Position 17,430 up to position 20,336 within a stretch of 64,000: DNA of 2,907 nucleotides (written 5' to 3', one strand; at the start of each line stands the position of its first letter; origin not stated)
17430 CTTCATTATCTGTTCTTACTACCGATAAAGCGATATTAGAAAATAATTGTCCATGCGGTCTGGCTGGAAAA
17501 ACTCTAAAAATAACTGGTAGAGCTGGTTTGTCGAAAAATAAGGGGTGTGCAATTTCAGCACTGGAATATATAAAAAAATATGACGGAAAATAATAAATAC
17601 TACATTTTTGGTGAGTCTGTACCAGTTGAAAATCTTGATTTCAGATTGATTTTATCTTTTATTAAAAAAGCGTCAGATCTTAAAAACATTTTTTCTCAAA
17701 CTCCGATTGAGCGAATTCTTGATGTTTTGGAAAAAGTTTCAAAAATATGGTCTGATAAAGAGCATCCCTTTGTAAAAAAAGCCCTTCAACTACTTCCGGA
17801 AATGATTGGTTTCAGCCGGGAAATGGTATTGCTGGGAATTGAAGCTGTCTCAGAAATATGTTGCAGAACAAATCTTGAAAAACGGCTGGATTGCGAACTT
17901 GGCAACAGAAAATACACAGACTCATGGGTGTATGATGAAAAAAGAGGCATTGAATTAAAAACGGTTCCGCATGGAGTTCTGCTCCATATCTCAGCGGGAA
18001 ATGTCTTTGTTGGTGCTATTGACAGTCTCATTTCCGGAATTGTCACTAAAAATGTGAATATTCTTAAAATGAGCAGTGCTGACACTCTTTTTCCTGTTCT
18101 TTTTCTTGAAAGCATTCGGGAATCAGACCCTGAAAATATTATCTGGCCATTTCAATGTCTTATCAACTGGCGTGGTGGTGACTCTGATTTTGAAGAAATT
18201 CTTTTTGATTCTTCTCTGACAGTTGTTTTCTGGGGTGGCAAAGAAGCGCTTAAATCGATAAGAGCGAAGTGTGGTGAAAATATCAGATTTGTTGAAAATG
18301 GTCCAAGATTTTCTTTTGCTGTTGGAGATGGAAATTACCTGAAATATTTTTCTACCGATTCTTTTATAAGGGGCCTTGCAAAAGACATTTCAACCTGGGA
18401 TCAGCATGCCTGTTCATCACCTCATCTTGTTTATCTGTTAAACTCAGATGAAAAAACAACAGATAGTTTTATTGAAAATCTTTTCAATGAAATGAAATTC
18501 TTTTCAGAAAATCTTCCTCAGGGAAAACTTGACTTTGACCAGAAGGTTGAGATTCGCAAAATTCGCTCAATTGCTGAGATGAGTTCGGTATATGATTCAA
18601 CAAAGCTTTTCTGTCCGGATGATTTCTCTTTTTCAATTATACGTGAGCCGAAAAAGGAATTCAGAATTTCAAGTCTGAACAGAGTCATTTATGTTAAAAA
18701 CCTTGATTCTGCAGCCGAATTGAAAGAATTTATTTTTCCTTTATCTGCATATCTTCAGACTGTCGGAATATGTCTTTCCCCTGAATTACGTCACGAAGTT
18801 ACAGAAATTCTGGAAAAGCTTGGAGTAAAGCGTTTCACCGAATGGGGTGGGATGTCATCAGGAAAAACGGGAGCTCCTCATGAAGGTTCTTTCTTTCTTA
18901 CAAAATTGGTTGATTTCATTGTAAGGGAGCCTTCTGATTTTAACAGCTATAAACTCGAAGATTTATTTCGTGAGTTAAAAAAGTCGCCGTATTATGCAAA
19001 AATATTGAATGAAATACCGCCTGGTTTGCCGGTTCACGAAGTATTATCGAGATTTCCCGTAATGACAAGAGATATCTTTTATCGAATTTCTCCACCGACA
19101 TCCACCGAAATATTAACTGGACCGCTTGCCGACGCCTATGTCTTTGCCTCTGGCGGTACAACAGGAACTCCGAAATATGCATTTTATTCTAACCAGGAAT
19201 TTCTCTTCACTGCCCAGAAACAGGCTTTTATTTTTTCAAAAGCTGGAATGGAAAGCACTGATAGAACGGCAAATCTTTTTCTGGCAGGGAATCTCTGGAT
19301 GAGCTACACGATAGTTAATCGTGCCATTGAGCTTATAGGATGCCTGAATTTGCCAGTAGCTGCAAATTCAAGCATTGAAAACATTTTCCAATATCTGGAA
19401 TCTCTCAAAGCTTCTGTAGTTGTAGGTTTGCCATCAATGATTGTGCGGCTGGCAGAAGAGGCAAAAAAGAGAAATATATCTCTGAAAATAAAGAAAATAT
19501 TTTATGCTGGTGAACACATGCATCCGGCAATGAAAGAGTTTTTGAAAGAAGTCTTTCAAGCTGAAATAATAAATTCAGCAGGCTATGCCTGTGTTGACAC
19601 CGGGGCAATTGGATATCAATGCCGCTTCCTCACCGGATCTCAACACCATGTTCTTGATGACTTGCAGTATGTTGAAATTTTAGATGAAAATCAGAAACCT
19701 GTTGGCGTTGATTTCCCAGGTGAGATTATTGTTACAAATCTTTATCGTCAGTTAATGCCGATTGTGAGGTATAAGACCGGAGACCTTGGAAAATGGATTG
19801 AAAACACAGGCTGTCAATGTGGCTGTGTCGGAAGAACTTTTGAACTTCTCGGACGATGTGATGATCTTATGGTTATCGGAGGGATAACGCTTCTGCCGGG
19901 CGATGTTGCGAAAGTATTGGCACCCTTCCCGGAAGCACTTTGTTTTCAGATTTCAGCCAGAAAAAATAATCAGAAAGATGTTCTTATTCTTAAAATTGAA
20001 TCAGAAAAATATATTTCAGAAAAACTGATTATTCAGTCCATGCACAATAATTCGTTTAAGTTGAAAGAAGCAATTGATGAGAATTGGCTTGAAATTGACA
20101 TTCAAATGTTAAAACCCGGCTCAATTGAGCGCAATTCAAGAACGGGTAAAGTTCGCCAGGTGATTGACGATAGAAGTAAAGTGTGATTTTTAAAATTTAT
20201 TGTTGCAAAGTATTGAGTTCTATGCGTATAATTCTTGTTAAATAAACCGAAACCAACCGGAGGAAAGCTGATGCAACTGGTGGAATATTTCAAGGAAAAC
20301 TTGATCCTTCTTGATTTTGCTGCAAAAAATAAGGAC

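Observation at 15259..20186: LuxE/LuxC-type acyl activation-reduction module with a GNAT partner and a reductase-adenylase fusion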

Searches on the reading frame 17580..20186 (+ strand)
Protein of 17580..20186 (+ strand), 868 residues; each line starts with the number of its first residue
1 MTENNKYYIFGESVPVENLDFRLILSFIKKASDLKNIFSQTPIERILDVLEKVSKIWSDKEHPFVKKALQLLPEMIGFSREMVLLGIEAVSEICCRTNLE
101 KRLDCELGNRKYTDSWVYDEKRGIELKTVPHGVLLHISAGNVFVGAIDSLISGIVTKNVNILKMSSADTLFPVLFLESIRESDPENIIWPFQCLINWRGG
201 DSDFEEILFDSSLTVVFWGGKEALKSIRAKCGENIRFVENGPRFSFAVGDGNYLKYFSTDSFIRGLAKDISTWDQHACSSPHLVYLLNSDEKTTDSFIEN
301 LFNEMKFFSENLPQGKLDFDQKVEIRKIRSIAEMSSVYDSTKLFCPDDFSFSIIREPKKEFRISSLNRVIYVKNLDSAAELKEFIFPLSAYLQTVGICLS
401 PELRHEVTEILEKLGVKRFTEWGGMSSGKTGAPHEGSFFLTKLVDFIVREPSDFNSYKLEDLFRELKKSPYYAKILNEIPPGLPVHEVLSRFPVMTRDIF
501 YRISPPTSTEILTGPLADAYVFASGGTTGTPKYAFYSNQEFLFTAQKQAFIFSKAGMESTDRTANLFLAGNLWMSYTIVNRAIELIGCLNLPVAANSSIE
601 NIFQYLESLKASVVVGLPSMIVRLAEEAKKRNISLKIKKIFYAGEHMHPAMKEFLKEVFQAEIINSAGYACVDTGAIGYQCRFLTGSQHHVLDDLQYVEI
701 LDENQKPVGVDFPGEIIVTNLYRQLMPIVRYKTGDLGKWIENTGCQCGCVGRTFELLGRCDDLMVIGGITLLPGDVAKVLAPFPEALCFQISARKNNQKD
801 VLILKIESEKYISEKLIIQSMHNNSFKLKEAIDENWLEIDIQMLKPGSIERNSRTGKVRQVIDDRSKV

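Call 3: search_protein_families(library=pfam, proteins=[window:17580-20186:+], max_evalue=0.01)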
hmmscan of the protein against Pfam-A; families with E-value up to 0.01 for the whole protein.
window:17580-20186:+ (868 aa): 3 families
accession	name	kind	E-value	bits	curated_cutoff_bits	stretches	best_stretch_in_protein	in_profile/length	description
PF05893.19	LuxC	-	5.1e-75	253.3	21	1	41-444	4-399/401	Acyl-CoA reductase (LuxC)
PF00501.34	AMP-binding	-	2.7e-12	46.6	29.9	1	519-719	165-375/384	AMP-binding enzyme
PF14535.12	AMP-binding_C_2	-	4.2e-07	30.6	25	1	768-865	1-96/96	AMP-binding enzyme C-terminal domain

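Call 4: search_protein_families(library=ncbifam, proteins=[window:17580-20186:+], max_evalue=0.01)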
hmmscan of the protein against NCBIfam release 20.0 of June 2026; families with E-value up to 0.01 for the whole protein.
window:17580-20186:+ (868 aa): 19 families
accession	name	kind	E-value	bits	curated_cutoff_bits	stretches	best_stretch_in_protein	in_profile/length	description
NF052251.1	LCFA_red_LuxC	equivalog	4.3e-40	137.6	750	1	39-454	51-453/478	long-chain-fatty-acyl-CoA reductase LuxC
NF041878.1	paak_haloarch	equivalog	5.1e-36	124.2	700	1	520-865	84-427/427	phenylacetate--CoA ligase PaaK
NF045666.1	DVU1553_fam_AMP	equivalog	1.4e-31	109.8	300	1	459-754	28-324/331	DVU_1553 family AMP-dependent CoA ligase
TIGR02155.1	PA_CoA_ligase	equivalog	1.1e-28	99.9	646.3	1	520-865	79-422/422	phenylacetate--CoA ligase PaaK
NF053551.1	FlxY_rubin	equivalog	3.2e-26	92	520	1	604-864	162-423/424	flexirubin biosynthesis putative acyl-CoA ligase FlxY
TIGR03335.1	F390_ftsA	equivalog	1.1e-17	63.9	458.7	1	466-865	30-445/445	coenzyme F390 synthetase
NF041217.1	BagE_FevW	exception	8.9e-15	54.5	800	1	522-808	75-358/424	bagremycin/ferroverdin synthetase BagE/FevW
TIGR02304.1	aden_form_hyp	equivalog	7.5e-14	51.5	251.9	1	598-842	175-400/430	F390 synthetase-related protein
TIGR01733.1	AA-adenyl-dom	subfamily_domain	2.2e-09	36.6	317.4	1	517-719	121-325/409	amino acid adenylation domain-containing protein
NF004837.0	PRK06187.1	subfamily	3.8e-05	22.1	476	1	524-670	178-319/531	long-chain-fatty-acid--CoA ligase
NF005426.0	PRK07008.1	equivalog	0.0001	21.1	822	1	524-690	188-350/545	3-(methylthio)propionyl-CoA ligase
NF006754.0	PRK09274.1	equivalog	0.00012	20.4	478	1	520-667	180-323/555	fatty acid CoA ligase family protein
TIGR02262.1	benz_CoA_lig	subfamily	0.00013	20.9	375.25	1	516-787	161-433/508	benzoate-CoA ligase family protein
NF004229.0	PRK05677.1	subfamily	0.00014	20.5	879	1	523-824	214-522/563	long-chain-fatty-acid--CoA ligase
NF009922.0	PRK13383.1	equivalog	0.00056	18.6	987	1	617-785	278-447/528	acyl-CoA synthetase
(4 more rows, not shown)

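Call 5: find_encoding_contigs(protein=window:17580-20186:+, flank=10000, max_places=6)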
Protein window:17580-20186:+ (868 aa): no gene with exactly this product is on record in the collection.

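Call 6: find_homologous_proteins(query=window:17580-20186:+)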
Query window:17580-20186:+ (868 aa): 163 proteins with E <= 0.001 among 8000 candidates; the best 120 are listed.
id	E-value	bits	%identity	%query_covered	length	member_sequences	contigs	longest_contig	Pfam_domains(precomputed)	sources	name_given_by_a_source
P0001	0.0e+0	1984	100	100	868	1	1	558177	PF05893.20,PF00501.35,PF14535.13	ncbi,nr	ncbi:MAG: AMP-binding protein [Candidatus Riflebacteria bacterium]|nr:AMP-binding protein [Candidatu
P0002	0.0e+0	1143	58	99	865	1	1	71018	PF05893.20,PF00501.35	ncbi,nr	ncbi:MAG: AMP-binding protein [Candidatus Riflebacteria bacterium]|nr:AMP-binding protein [Candidatu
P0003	5.4e-284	963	50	99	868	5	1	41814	PF05893.20,PF00501.35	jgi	jgi:phenylacetate-coenzyme A ligase PaaK-like adenylate-forming protein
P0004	5.3e-281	953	49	99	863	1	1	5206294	PF05893.20,PF00501.35,PF14535.13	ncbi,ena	-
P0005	9.1e-279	945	49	99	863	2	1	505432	PF04443.18,PF05893.20,PF00501.35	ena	-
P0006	3.2e-278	944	50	99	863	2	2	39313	PF05893.20,PF00501.35,PF14535.13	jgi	-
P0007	2.1e-277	941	50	99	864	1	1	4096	PF05893.20,PF00501.35,PF14535.13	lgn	-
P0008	2.5e-277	941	48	100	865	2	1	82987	PF05893.20,PF00501.35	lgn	-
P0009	2.6e-277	941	48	99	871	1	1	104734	PF05893.20,PF00501.35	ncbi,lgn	-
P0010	2.3e-276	937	48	100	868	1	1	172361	PF05893.20,PF00501.35,PF14535.13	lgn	-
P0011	6.7e-275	933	47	99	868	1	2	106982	PF05893.20,PF00501.35,PF14535.13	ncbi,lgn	ncbi:MAG: hypothetical protein Kow0029_17390 [Candidatus Rifleibacteriota bacterium]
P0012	6.8e-275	933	48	99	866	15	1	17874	PF05893.20,PF00501.35,PF14535.13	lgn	-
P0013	2.8e-274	930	49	99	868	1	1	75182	PF05893.20,PF00501.35,PF14535.13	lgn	-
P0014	5.9e-274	929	48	99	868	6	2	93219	PF05893.20,PF00501.35,PF14535.13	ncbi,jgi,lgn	-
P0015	2.3e-273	927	48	99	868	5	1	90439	PF05893.20,PF00501.35,PF14535.13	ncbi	-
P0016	8.1e-273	926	48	99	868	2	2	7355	PF05893.20,PF00501.35,PF14535.13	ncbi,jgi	-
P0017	1.6e-272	925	48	99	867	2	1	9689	PF05893.20,PF00501.35,PF14535.13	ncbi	ncbi:MAG: acyl-CoA reductase [Candidatus Rifleibacteriota bacterium]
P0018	3.6e-272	924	48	99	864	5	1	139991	PF05893.20,PF00501.35,PF14535.13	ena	-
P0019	5.8e-272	923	50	99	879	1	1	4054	PF05893.20,PF00501.35,PF14535.13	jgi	-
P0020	2.6e-271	921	48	99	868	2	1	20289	PF05893.20,PF00501.35,PF14535.13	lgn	-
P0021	2.8e-271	921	49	99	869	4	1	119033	PF05893.20,PF00501.35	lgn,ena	-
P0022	1.2e-270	918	48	100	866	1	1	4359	PF05893.20,PF00501.35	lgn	-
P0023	3.9e-270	917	48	99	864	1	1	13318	PF05893.20,PF00501.35,PF14535.13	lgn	-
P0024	7.3e-270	916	47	99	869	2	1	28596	PF05893.20,PF00501.35,PF14535.13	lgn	-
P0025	1.8e-269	915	48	99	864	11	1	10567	PF05893.20,PF00501.35,PF14535.13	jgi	-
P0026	6.1e-269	913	47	99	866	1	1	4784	PF05893.20,PF00501.35,PF14535.13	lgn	-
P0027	1.0e-268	912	48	99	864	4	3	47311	PF05893.20,PF00501.35,PF14535.13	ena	-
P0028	2.2e-268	911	47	100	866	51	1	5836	PF05893.20,PF00501.35,PF14535.13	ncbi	-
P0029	7.6e-268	909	48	99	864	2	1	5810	PF05893.20,PF00501.35,PF14535.13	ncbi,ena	-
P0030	8.6e-268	909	48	99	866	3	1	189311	PF05893.20,PF00501.35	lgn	-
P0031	9.4e-268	909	47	99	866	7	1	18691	PF05893.20,PF00501.35,PF14535.13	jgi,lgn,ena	-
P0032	5.2e-267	906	46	100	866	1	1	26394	PF05893.20,PF00501.35,PF14535.13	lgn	-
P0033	9.6e-267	906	47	99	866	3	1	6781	PF05893.20,PF00501.35,PF14535.13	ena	-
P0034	4.0e-266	904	48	99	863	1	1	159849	PF05893.20,PF00501.35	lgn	-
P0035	4.7e-266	903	47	99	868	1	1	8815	PF05893.20,PF00501.35,PF14535.13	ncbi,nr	ncbi:MAG: acyl-CoA reductase [Candidatus Riflebacteria bacterium]|nr:acyl-CoA reductase [Candidatus 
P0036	5.5e-266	903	48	99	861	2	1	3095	PF05893.20,PF00501.35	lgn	-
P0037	1.2e-264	899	47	99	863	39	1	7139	PF05893.20,PF00501.35,PF14535.13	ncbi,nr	ncbi:hypothetical protein EOM81_06355 [bacterium]|nr:hypothetical protein [bacterium]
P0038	6.3e-264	896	47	99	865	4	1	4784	PF05893.20,PF00501.35,PF14535.13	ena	-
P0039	8.0e-262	889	48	99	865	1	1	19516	PF05893.20,PF00501.35,PF14535.13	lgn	-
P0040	8.8e-262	889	46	99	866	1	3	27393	PF05893.20,PF00501.35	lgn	-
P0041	3.3e-261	887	46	99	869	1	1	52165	PF05893.20,PF00501.35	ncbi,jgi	jgi:phenylacetate-coenzyme A ligase PaaK-like adenylate-forming protein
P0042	2.4e-260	884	47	99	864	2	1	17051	PF05893.20,PF00501.35,PF14535.13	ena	-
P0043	1.1e-257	876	45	99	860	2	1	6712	PF05893.20,PF00501.35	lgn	-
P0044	1.5e-257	875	46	99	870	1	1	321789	PF05893.20,PF00501.35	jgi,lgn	jgi:phenylacetate-coenzyme A ligase PaaK-like adenylate-forming protein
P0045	1.8e-257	875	46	99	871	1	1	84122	PF05893.20,PF00501.35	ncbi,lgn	ncbi:MAG: acyl-CoA reductase [Candidatus Ozemobacteraceae bacterium]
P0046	1.8e-256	872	46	95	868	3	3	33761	PF05893.20,PF00501.35,PF14535.13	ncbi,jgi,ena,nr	ncbi:MAG TPA: acyl-CoA reductase [Candidatus Ozemobacteraceae bacterium]|nr:acyl-CoA reductase [Cand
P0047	1.5e-255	869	48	95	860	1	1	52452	PF05893.20,PF00501.35,PF14535.13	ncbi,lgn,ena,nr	ncbi:MAG: AMP-binding protein [Candidatus Riflebacteria bacterium]|nr:AMP-binding protein [Candidatu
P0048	2.1e-255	868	47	95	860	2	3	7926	PF05893.20,PF00501.35,PF14535.13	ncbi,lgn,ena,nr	ncbi:hypothetical protein AUK22_03725 [bacterium CG2_30_54_10]|nr:MAG: hypothetical protein AUK22_03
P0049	1.2e-253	862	46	99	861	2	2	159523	PF05893.20,PF00501.35,PF14535.13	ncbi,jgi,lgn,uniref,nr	ncbi:MAG: Phenylacetate-coenzyme A ligase [Candidatus Ozemobacter sibiricus]|jgi:phenylacetate-coenz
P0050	5.8e-253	860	45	99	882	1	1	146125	PF05893.20,PF00501.35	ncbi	-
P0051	3.0e-248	844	45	99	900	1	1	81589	PF05893.20,PF00501.35,PF14535.13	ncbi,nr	ncbi:MAG: hypothetical protein HQM09_11470 [Candidatus Riflebacteria bacterium]|nr:hypothetical prot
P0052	9.2e-247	839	46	99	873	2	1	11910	PF05893.20,PF00501.35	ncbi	-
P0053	4.4e-246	837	42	99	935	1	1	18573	PF05893.20,PF00501.35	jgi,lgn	jgi:phenylacetate-coenzyme A ligase PaaK-like adenylate-forming protein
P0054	7.2e-243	827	45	99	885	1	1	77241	PF05893.20,PF00501.35,PF14535.13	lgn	-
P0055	1.7e-227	776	49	81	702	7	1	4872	PF05893.20,PF00501.35,PF14535.13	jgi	jgi:phenylacetate-coenzyme A ligase PaaK-like adenylate-forming protein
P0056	9.0e-199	681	46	77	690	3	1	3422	PF05893.20,PF00501.35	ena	-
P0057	1.3e-194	667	40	99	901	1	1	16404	PF05893.20,PF00501.35,PF14535.13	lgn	-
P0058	9.3e-181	621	36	99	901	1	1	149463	PF05893.20,PF00171.28,PF00501.35,PF14535.13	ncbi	-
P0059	4.6e-180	619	38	95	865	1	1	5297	PF05893.20,PF00501.35,PF14535.13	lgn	-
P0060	1.2e-177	611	36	99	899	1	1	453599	PF05893.20,PF00501.35,PF14535.13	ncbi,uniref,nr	ncbi:acyl-CoA reductase [Hippea alviniae]|uniref:acyl-CoA reductase n=1 Tax=Hippea alviniae TaxID=12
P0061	1.7e-177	610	36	99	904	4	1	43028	PF05893.20,PF00501.35,PF14535.13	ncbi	-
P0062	6.7e-176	605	37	99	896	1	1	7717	PF05893.20,PF00501.35,PF14535.13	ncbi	-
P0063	3.2e-175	603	37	99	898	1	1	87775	PF05893.20,PF00501.35,PF14535.13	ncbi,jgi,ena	-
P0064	3.2e-175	603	38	99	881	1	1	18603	PF05893.20,PF00501.35,PF14535.13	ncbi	ncbi:MAG: acyl-CoA reductase [Candidatus Xenobia bacterium]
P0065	2.4e-174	600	38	99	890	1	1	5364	PF05893.20,PF00501.35,PF14535.13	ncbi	-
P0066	4.6e-174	599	36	99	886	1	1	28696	PF05893.20,PF00501.35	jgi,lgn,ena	-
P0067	6.7e-174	598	37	99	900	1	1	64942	PF05893.20,PF00501.35,PF14535.13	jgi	jgi:phenylacetate-CoA ligase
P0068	2.5e-172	593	35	99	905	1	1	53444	PF05893.20,PF00501.35,PF14535.13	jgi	-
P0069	6.0e-171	589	36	99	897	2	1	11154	PF05893.20,PF00171.28,PF00501.35,PF14535.13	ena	-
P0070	1.1e-169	585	36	99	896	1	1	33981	PF05893.20,PF00501.35,PF14535.13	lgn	-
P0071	2.3e-169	583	35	99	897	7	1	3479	PF05893.20,PF00171.28,PF00501.35,PF14535.13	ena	-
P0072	2.6e-168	580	35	99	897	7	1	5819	PF05893.20,PF00501.35,PF14535.13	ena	-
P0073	4.1e-168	579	34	99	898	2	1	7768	PF05893.20,PF00501.35,PF14535.13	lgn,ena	-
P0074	5.0e-168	579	35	99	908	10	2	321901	PF05893.20,PF00501.35,PF14535.13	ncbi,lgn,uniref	ncbi:AMP-binding protein [Rhodopseudomonas pseudopalustris]|uniref:acyl-CoA reductase n=1 Tax=Rhodop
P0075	8.9e-168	578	35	99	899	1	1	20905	PF05893.20,PF00501.35,PF14535.13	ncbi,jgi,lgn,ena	-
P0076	2.3e-167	577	35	99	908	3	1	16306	PF05893.20,PF00501.35,PF14535.13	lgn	-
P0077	3.3e-167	576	34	99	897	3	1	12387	PF05893.20,PF00501.35,PF14535.13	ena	-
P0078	3.3e-167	576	35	99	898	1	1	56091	PF05893.20,PF00501.35,PF14535.13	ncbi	-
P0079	5.1e-167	576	37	99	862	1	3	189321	PF05893.20,PF00501.35,PF14535.13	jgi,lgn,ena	-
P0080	2.2e-166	574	35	99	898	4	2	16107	PF05893.20,PF00171.28,PF00501.35,PF14535.13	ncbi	ncbi:MAG: aldehyde dehydrogenase family protein [Campylobacterales bacterium]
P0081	1.3e-165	571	36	95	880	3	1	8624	PF05893.20,PF00501.35,PF14535.13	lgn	-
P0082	2.0e-165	570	35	99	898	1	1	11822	PF05893.20,PF00501.35,PF14535.13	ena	-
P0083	1.0e-164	568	34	99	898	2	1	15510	PF05893.20,PF00171.28,PF00501.35,PF14535.13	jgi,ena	-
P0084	3.2e-164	566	34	99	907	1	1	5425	PF05893.20,PF00501.35,PF14535.13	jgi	jgi:phenylacetate-CoA ligase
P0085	2.5e-163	563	34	99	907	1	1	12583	PF05893.20,PF00501.35,PF14535.13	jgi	jgi:phenylacetate-CoA ligase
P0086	2.9e-163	563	35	99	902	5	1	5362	PF05893.20,PF00171.28,PF00501.35,PF14535.13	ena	-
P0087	5.7e-163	562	34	99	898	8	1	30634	PF05893.20,PF00171.28,PF00501.35,PF14535.13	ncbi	-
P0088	6.6e-163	562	35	99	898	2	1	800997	PF05893.20,PF00501.35,PF14535.13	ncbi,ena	-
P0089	9.9e-163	561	34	99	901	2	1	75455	PF05893.20,PF14535.13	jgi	jgi:phenylacetate-coenzyme A ligase PaaK-like adenylate-forming protein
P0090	4.0e-162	559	34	99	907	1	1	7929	PF05893.20,PF00501.35,PF14535.13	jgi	jgi:phenylacetate-CoA ligase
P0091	2.9e-161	557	34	99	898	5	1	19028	PF05893.20,PF00501.35,PF14535.13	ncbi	-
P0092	5.1e-161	556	45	67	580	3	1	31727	PF05893.20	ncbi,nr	ncbi:MAG TPA: acyl-CoA reductase, partial [Candidatus Rifleibacterium sp.]|nr:acyl-CoA reductase [Ca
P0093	1.8e-160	554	36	99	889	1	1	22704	PF05893.20,PF00501.35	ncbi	-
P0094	3.8e-160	553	36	99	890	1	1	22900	PF05893.20,PF00501.35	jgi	-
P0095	2.7e-159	550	35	99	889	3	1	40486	PF05893.20,PF00501.35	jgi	jgi:phenylacetate-coenzyme A ligase PaaK-like adenylate-forming protein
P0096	6.0e-159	549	35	99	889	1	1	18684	PF05893.20,PF00501.35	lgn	-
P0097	1.2e-158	548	35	99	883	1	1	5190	PF05893.20,PF00501.35,PF14535.13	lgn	-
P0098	1.2e-157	545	35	99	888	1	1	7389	PF05893.20,PF00501.35,PF14535.13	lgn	-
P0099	1.8e-157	544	35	99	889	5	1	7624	PF05893.20,PF00501.35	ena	-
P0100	9.0e-157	542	34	99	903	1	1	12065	PF05893.20,PF00501.35,PF14535.13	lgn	-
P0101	3.5e-156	540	35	99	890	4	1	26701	PF05893.20,PF00501.35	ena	-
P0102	4.1e-153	530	35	95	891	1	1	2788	PF05893.20,PF00501.35,PF14535.13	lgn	-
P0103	4.9e-153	529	35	99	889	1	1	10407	PF05893.20,PF00501.35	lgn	-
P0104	1.0e-152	528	34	100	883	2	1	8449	PF05893.20,PF00501.35,PF14535.13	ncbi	-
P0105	1.7e-151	524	34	99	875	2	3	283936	PF05893.20,PF00501.35,PF14535.13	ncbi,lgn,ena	-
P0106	1.8e-151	524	34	99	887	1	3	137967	PF05893.20,PF00171.28,PF00501.35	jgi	jgi:phenylacetate-coenzyme A ligase PaaK-like adenylate-forming protein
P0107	3.1e-151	523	34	99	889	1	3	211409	PF05893.20,PF00171.28,PF00501.35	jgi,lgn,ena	-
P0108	2.2e-150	521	34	99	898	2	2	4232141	PF05893.20,PF00501.35,PF14535.13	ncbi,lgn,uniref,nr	ncbi:acyl-CoA reductase [Desulfofustis limnaeus]|uniref:long-chain-fatty-acyl-CoA reductase n=1 Tax=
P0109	2.0e-149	517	33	99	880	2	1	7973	PF05893.20,PF00501.35,PF14535.13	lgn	-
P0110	3.4e-149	517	43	64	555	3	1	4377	PF05893.20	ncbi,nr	ncbi:MAG TPA: acyl-CoA reductase, partial [Candidatus Ozemobacteraceae bacterium]|nr:acyl-CoA reduct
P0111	1.4e-148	515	33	99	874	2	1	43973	PF05893.20,PF00501.35,PF14535.13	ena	-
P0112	5.5e-148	513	33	99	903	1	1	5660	PF05893.20,PF00501.35,PF14535.13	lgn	-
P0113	6.5e-148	512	34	95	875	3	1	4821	PF05893.20,PF00501.35,PF14535.13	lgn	-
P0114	8.9e-148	512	33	100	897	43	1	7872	PF05893.20,PF00171.28,PF00501.35,PF14535.13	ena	-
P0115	1.9e-147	511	33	99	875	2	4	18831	PF05893.20,PF00501.35,PF14535.13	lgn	-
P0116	3.8e-147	510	33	99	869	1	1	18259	PF05893.20,PF00501.35,PF14535.13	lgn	-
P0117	4.7e-147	510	33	100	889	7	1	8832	PF05893.20,PF00171.28,PF00501.35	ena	-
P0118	6.7e-147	509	34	99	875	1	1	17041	PF05893.20,PF00501.35,PF14535.13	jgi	jgi:phenylacetate-coenzyme A ligase PaaK-like adenylate-forming protein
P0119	6.9e-147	509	34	99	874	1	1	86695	PF05893.20,PF00501.35,PF14535.13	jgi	jgi:phenylacetate-coenzyme A ligase PaaK-like adenylate-forming protein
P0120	5.4e-146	506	33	99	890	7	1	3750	PF05893.20,PF00171.28,PF00501.35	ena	-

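Call 7: find_encoding_contigs(protein=P0060, flank=10000, max_places=2)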
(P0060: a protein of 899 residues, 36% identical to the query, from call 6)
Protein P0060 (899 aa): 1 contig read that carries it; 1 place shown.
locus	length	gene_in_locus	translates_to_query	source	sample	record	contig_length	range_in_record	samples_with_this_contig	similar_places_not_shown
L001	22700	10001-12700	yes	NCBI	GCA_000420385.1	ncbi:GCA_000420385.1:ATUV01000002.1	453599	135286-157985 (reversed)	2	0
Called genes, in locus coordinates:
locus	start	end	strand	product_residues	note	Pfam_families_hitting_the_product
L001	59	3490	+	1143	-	PF00289:Biotin_carb_N, PF02222:ATP-grasp, PF02786:CPSase_L_D2, PF07478:Dala_Dala_lig_C (weak), PF02785:Biotin_carb_C, PF00682:HMGL-like, PF02436:PYC_OADA, PF00364:Biotin_lipoyl, +2 more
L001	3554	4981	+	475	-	PF13581:HATPase_c_2 (weak), PF00583:Acetyltransf_1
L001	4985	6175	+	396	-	PF05977:MFS_3, PF07690:MFS_1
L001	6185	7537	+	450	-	-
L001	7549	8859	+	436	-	PF00501:AMP-binding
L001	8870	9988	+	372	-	PF04443:LuxE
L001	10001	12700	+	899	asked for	PF05893:LuxC, PF00501:AMP-binding (weak), PF14535:AMP-binding_C_2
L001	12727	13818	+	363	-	PF01637:ATPase_2, PF13191:AAA_16 (weak), PF24883:NPHP3_N (faint), PF13173:AAA_14 (faint), PF13401:AAA_22 (weak)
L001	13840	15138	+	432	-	-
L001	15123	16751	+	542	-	PF05157:MshEN, PF00437:T2SSE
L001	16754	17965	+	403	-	PF00482:T2SSF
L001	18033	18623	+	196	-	PF07963:N_methyl (weak)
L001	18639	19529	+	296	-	PF00931:NB-ARC (weak), PF13191:AAA_16, PF13604:AAA_30 (weak), PF05729:NACHT (weak), PF13173:AAA_14 (weak), PF13245:AAA_19 (weak), PF13401:AAA_22, PF00004:AAA (weak), +2 more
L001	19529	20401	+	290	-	PF07963:N_methyl (weak)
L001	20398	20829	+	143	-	-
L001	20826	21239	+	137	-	-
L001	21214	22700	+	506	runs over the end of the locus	PF07660:STN (faint), PF00263:Secretin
